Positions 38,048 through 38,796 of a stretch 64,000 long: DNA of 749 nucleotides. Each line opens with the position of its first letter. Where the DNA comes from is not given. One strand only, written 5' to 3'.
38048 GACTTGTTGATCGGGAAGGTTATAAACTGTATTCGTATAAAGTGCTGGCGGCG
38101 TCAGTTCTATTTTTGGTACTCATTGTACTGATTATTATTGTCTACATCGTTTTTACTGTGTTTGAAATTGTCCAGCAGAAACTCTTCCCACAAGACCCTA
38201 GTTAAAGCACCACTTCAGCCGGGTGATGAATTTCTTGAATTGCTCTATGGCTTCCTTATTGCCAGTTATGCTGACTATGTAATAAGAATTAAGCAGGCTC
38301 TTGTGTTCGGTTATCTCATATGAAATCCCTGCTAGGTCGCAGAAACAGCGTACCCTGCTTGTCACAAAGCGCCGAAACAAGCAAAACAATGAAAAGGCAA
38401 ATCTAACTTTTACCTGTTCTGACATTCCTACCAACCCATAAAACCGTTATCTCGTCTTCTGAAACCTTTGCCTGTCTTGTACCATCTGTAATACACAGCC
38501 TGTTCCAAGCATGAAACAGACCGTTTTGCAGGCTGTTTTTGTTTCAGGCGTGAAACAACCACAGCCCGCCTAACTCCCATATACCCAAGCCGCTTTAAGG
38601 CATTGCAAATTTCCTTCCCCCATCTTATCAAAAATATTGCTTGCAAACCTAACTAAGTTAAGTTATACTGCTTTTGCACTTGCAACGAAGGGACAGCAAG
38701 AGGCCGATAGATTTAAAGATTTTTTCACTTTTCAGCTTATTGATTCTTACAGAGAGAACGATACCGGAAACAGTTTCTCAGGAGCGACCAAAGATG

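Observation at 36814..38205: Rex-like position: cytoplasmic 268-aa protein plus 2-TM protein co-oriented with the repressor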

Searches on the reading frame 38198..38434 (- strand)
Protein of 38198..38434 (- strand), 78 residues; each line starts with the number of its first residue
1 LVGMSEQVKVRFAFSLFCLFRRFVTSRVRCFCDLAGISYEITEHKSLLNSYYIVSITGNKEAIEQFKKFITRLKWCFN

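Call 54: search_solved_structures(query=window:38198-38434:-, max_evalue=10)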
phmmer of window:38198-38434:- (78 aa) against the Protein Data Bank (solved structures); distinct sequences matched with E-value up to 10: 2.
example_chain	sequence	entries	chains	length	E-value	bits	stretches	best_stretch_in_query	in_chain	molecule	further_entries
8e73_S3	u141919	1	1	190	1.3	13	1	8-45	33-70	NDUS3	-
6x89_S3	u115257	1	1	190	1.4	12.9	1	8-45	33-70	NDUS3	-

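Call 68: search_protein_families(library=phrogs, proteins=[window:38198-38425:-], max_evalue=0.01)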
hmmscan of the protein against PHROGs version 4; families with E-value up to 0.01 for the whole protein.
window:38198-38425:- (75 aa): 0 families

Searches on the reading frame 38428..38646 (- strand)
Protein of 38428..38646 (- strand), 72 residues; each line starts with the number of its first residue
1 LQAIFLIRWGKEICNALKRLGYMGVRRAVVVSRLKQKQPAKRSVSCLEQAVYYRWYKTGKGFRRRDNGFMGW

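Call 53: search_solved_structures(query=window:38428-38646:-, max_evalue=10)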
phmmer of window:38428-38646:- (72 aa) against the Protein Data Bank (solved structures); distinct sequences matched with E-value up to 10: 2.
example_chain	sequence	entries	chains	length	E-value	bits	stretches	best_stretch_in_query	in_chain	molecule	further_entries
5t53_A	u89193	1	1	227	1.2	13.2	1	13-57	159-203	N-acetyltransferase ESCO1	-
4mxe_A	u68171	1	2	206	1.2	13.2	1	13-57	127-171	N-acetyltransferase ESCO1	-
